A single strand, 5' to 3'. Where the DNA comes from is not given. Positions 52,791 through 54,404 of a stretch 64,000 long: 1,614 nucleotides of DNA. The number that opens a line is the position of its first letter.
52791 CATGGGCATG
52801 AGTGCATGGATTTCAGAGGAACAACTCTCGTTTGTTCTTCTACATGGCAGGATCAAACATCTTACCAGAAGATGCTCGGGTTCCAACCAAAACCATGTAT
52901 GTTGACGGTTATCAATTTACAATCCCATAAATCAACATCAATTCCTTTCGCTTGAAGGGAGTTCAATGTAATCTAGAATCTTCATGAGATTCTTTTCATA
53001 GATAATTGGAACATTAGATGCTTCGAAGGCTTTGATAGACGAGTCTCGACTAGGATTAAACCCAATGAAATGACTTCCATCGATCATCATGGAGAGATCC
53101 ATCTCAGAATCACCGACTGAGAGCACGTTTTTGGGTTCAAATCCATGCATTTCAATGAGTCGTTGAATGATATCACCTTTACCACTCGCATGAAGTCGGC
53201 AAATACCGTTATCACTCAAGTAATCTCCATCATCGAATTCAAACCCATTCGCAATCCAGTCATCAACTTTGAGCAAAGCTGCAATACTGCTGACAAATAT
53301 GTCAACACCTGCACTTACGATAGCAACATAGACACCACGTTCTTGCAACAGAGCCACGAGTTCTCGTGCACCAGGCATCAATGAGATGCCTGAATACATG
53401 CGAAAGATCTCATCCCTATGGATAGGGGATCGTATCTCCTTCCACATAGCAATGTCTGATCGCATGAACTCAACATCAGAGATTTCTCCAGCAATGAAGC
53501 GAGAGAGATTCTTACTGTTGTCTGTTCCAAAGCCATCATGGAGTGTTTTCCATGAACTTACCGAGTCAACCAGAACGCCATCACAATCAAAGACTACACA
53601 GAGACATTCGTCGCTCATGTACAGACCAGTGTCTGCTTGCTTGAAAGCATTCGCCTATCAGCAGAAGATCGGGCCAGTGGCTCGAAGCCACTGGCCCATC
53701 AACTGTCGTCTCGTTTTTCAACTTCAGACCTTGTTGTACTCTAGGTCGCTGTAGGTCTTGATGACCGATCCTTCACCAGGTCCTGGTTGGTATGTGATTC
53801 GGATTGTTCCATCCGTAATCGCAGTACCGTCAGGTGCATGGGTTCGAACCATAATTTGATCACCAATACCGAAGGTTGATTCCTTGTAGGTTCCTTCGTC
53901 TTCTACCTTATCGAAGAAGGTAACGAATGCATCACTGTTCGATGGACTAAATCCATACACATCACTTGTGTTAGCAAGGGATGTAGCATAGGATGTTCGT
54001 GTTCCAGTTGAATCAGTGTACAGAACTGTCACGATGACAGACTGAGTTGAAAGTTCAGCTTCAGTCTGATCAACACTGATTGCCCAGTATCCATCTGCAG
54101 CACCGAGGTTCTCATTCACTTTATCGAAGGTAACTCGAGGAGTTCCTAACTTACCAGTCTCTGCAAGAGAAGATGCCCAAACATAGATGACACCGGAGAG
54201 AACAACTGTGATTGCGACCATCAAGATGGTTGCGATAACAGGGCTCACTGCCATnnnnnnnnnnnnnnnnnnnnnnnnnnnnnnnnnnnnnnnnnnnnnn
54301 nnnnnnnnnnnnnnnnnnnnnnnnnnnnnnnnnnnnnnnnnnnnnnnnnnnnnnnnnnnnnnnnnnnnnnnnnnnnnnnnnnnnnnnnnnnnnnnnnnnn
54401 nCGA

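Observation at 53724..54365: Type-IV-pilin-like module fused in frame to the C-terminus of a >3400-aa surface protein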

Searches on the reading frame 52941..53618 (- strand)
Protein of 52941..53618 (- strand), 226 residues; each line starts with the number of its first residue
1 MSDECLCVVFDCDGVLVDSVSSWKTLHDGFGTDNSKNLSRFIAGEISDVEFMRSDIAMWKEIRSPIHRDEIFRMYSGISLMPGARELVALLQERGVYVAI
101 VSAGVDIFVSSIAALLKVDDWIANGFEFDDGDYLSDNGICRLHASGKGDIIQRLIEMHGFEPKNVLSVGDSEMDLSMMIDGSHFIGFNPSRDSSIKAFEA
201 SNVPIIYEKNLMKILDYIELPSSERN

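Call 25: search_protein_families(library=pfam, proteins=[window:52941-53618:-], max_evalue=0.001)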
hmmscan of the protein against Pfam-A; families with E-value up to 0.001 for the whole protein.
window:52941-53618:- (226 aa): 4 families
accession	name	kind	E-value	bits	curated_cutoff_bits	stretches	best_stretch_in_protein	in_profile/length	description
PF12710.13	HAD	-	2.7e-17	64.3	27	1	8-178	1-188/189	haloacid dehalogenase-like hydrolase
PF00702.32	Hydrolase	-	2.5e-15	57.8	26.4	1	7-178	3-187/191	haloacid dehalogenase-like hydrolase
PF13419.12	HAD_2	-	6.5e-07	30.1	23.8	0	8-114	1-114/178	Haloacid dehalogenase-like hydrolase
PF08282.18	Hydrolase_3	-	0.00054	20.2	20.9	0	147-178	188-219/255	haloacid dehalogenase-like hydrolase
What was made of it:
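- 52938..53618 (-): Downstream HAD-family hydrolase gene. It is not part of the module but serves as a conserved synteny marker showing the loci are orthologous. Call 25.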

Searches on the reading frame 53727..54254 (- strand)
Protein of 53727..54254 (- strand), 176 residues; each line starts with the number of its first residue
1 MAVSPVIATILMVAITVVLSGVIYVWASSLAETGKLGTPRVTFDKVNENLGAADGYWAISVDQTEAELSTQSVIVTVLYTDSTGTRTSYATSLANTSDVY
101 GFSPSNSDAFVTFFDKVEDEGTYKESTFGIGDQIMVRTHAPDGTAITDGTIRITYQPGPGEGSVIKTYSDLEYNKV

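Call 46: find_encoding_contigs(protein=P0223, flank=10000, max_places=2)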
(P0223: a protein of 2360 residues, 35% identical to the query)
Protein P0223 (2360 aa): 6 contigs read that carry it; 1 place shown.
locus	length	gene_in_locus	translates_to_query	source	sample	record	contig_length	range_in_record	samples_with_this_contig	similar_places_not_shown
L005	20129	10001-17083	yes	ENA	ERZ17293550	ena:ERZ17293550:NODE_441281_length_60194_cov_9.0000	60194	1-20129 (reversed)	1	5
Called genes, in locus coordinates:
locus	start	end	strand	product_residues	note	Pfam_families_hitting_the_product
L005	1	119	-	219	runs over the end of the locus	PF10080:FtrD-like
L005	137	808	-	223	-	PF02463:SMC_N (weak), PF00005:ABC_tran, PF13304:AAA_21 (faint)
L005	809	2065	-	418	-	PF12704:MacB_PCD (weak), PF02687:FtsX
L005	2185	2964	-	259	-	PF01757:Acyl_transf_3 (faint), PF07786:HGSNAT_cat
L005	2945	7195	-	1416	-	PF01869:BcrAD_BadFG, PF09989:DUF2229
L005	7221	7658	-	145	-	PF01989:AcnX_swivel_put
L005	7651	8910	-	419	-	PF04412:AcnX, PF28403:AcnX_2nd, PF28406:AcnX_3rd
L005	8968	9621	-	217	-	-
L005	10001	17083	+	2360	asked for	PF12810:ALK_LTK_GRD, PF07790:Pilin_N (weak)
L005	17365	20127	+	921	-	?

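Call 54: find_encoding_contigs(protein=P0184, flank=10000, max_places=3)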
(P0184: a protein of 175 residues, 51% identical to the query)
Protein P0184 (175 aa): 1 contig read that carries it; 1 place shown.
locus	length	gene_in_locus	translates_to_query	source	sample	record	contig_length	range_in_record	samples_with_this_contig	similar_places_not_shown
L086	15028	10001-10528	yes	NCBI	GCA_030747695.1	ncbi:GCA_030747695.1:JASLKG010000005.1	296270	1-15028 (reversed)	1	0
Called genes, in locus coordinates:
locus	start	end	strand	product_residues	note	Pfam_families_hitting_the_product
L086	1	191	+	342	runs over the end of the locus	PF00752:XPG_N, PF00867:XPG_I, PF01367:5_3_exonuc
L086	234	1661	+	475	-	-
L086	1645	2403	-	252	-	-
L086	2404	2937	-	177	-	PF13302:Acetyltransf_3, PF00583:Acetyltransf_1 (weak)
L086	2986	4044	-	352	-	-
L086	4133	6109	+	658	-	PF21138:SMUBP-2_HCS1_1B (weak), PF00580:UvrD-helicase (faint), PF13086:AAA_11, PF13245:AAA_19, PF13604:AAA_30 (weak), PF01443:Viral_helicase1 (faint), PF13087:AAA_12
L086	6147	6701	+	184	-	PF06271:RDD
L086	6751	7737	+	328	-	-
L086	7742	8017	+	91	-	-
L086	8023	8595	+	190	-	PF01300:Sua5_yciO_yrdC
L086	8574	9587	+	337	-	PF00557:Peptidase_M24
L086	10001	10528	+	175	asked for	PF07790:Pilin_N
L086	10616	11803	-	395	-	PF00535:Glycos_transf_2, PF13641:Glyco_tranf_2_3 (weak), PF13632:Glyco_trans_2_3 (weak)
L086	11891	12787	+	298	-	PF13439:Glyco_transf_4 (weak), PF20706:GT4-conflict (faint), PF13692:Glyco_trans_1_4, PF00534:Glycos_transf_1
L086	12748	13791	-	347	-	PF13439:Glyco_transf_4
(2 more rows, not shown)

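Call 57: find_encoding_contigs(protein=P0179, flank=10000, max_places=2)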
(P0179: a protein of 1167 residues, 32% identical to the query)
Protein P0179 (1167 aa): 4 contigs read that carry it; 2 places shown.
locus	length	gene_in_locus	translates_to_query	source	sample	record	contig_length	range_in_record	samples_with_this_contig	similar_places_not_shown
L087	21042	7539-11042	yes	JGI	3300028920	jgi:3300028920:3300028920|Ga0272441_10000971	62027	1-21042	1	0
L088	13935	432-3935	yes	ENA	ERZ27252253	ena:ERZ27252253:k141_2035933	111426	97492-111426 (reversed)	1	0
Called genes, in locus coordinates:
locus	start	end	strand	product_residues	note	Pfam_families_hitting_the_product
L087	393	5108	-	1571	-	-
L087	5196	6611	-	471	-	PF00171:Aldedh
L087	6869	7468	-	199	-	-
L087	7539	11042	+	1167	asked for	PF07790:Pilin_N (weak)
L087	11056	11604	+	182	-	PF07790:Pilin_N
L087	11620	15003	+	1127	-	-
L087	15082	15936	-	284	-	-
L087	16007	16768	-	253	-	PF07786:HGSNAT_cat, PF01757:Acyl_transf_3 (faint)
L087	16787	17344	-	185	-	PF04068:Fer4_RLI, PF04034:Ribo_biogen_C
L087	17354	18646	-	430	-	PF00266:Aminotran_5, PF22580:KYNU_C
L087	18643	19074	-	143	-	-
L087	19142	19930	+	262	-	PF01936:NYN, PF12872:OST-HTH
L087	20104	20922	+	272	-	PF01513:NAD_kinase, PF20143:NAD_kinase_C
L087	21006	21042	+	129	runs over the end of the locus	-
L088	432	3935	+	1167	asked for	PF07790:Pilin_N (weak)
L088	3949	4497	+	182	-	PF07790:Pilin_N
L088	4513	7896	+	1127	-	-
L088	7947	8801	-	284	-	-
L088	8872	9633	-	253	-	PF07786:HGSNAT_cat, PF01757:Acyl_transf_3 (faint)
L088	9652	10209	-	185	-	PF04068:Fer4_RLI, PF04034:Ribo_biogen_C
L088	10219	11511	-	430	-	PF00266:Aminotran_5, PF22580:KYNU_C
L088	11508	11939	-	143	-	-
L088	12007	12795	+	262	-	PF01936:NYN, PF12872:OST-HTH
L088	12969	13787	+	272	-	PF01513:NAD_kinase, PF20143:NAD_kinase_C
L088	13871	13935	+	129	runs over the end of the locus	-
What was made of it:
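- On Archaeal type IV pilin / archaellin N-terminal domain (Pfam PF07790 Pilin_N; TIGR02537): A free pilin gene is adjacent in L087/L088 (call 57).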

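Call 58: find_encoding_contigs(protein=P0136, flank=10000, max_places=2)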
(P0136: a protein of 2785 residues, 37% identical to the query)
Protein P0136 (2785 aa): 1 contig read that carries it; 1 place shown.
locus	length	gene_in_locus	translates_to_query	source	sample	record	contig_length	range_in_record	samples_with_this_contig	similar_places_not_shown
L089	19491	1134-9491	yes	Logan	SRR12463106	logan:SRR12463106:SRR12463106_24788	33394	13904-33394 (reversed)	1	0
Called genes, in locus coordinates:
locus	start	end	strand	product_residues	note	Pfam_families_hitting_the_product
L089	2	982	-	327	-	?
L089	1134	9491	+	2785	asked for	PF01095:Pectinesterase (faint), PF22842:Pel9A-like_beta_helix (faint), PF13229:Beta_helix, PF05048:NosD, PF13229:Beta_helix, PF05048:NosD, PF13229:Beta_helix, PF07790:Pilin_N (weak)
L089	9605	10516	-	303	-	PF02621:VitK2_biosynth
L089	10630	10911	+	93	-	-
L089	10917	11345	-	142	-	PF00293:NUDIX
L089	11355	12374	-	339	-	-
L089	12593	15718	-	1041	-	PF00989:PAS, PF08448:PAS_4, PF13426:PAS_9, PF08447:PAS_3, PF00989:PAS, PF08448:PAS_4, PF00989:PAS, PF13426:PAS_9, +13 more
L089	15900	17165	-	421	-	PF01977:UbiD, PF20696:UbiD_C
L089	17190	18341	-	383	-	-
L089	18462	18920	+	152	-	PF00164:Ribosom_S12_S23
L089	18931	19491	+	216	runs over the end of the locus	PF00177:Ribosomal_S7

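Call 59: find_encoding_contigs(protein=P0132, flank=10000, max_places=2)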
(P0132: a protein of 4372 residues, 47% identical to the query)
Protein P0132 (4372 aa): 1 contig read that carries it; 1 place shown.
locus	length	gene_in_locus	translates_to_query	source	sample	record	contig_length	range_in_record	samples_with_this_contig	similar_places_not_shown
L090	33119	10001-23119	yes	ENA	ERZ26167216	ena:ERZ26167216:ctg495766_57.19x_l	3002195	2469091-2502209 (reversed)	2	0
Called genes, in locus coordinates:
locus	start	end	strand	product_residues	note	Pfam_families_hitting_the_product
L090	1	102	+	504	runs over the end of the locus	PF00482:T2SSF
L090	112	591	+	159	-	-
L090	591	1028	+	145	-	-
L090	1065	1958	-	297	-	-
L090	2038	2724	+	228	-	PF00160:Pro_isomerase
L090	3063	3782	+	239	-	PF00160:Pro_isomerase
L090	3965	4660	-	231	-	-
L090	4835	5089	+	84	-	PF06772:LtrA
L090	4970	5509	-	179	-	-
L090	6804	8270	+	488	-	PF00171:Aldedh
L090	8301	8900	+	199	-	-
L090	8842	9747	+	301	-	PF00378:ECH_1, PF16113:ECH_2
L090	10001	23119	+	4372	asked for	PF13473:Cupredoxin_1 (faint), PF00127:Copper-bind, PF07790:Pilin_N (weak)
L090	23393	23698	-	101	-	-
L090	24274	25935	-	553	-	PF01336:tRNA_anti-codon (weak), PF00149:Metallophos, PF04042:DNA_pol_E_B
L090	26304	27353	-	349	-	PF02464:CinA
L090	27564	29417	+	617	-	PF13367:PrsW-protease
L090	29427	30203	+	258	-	PF01940:DUF92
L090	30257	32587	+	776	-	-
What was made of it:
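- On Archaeal type IV pilin / archaellin N-terminal domain (Pfam PF07790 Pilin_N; TIGR02537): A T2SSF gene lies about 10 kb from homologue P0132 (call 59).
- A T2SSF platform gene lies about 10 kb from one homologue (L090, call 59).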

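Call 66: list_cluster_members(proteins=[P0184, P0157, P0160, P0169, P0175, P0196, P0234, P0152, P0208, P0231])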
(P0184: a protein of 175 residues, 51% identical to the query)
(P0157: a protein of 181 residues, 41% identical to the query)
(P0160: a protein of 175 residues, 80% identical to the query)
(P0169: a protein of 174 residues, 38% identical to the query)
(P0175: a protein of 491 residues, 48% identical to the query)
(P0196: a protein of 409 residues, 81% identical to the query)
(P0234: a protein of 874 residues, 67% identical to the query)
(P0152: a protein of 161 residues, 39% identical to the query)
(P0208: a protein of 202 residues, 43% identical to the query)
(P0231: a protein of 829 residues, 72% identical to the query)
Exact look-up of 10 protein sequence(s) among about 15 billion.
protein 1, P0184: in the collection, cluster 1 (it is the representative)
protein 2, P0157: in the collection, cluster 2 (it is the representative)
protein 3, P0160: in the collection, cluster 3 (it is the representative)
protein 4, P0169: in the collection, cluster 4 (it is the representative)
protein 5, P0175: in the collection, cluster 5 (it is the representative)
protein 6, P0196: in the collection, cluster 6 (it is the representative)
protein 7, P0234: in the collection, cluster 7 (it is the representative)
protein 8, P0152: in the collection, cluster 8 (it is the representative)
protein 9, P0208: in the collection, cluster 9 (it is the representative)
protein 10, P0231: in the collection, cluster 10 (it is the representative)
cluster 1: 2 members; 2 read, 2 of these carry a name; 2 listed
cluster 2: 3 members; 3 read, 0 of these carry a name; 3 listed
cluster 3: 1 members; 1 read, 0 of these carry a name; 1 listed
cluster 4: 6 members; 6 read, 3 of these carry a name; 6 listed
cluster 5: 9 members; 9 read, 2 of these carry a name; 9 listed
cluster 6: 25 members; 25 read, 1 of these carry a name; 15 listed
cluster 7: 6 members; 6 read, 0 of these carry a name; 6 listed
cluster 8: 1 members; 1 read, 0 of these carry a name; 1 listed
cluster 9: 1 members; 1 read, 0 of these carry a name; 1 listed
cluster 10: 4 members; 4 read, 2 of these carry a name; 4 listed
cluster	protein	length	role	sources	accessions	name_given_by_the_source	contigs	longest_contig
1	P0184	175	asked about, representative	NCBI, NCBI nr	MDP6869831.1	MAG: type IV pilin [Candidatus Poseidoniaceae archaeon] | type IV pilin [Candidatus Poseidoniaceae archaeon]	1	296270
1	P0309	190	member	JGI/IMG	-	flagellin-like protein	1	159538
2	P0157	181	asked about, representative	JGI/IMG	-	-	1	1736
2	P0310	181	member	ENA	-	-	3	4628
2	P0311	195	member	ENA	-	-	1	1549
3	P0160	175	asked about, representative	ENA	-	-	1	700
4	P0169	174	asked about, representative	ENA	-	-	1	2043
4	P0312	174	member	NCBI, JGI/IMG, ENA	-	flagellin-like protein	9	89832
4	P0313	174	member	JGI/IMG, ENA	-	flagellin-like protein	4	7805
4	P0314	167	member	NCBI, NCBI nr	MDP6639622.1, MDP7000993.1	MAG: type IV pilin [Candidatus Poseidoniaceae archaeon] | type IV pilin [Candidatus Poseidoniaceae archaeon]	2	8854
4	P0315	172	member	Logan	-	-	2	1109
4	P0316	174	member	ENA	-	-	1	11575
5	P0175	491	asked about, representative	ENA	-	-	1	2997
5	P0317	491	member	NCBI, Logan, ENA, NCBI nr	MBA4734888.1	MAG: lamin tail domain-containing protein [Candidatus Poseidoniales archaeon] | lamin tail domain-containing protein [Candidatus Poseidoniales archaeon]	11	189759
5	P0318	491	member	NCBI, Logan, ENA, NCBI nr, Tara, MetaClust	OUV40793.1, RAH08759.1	MAG: hypothetical protein CMA18_007830 [Methanobacteriota archaeon] | MAG: hypothetical protein CBC63_00615 [Euryarchaeota archaeon TMED103] | strand:+ start:3773 stop:5248 length:1476 start_codon:yes stop_codon:yes ...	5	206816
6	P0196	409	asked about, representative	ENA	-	-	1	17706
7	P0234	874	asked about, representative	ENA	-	-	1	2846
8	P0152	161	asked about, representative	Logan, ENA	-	-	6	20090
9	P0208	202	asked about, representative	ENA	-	-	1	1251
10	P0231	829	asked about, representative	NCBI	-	-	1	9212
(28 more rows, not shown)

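Call 82: find_encoding_contigs(protein=P0294, flank=10000, max_places=2)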
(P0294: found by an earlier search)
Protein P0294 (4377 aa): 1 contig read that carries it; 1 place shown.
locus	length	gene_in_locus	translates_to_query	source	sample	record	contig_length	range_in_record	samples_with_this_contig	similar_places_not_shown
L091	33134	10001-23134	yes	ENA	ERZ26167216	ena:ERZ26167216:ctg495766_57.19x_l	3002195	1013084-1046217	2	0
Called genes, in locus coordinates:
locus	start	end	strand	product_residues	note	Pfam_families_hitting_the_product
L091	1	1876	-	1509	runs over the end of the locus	-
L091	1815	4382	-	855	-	-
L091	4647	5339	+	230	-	-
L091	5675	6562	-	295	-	PF02737:3HCDH_N, PF00725:3HCDH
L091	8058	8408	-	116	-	-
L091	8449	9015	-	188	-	-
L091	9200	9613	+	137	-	PF00378:ECH_1, PF16113:ECH_2 (faint)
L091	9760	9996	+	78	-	-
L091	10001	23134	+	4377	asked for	PF00127:Copper-bind (weak), PF13473:Cupredoxin_1 (weak), PF07790:Pilin_N (weak)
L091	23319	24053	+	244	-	PF00702:Hydrolase, PF12710:HAD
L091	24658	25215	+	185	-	-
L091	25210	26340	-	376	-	PF13517:FG-GAP_3 (weak)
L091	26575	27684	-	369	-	PF05138:PaaA_PaaC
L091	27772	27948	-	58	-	-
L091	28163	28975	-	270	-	PF01909:NTP_transf_2 (weak), PF18765:Polbeta (weak)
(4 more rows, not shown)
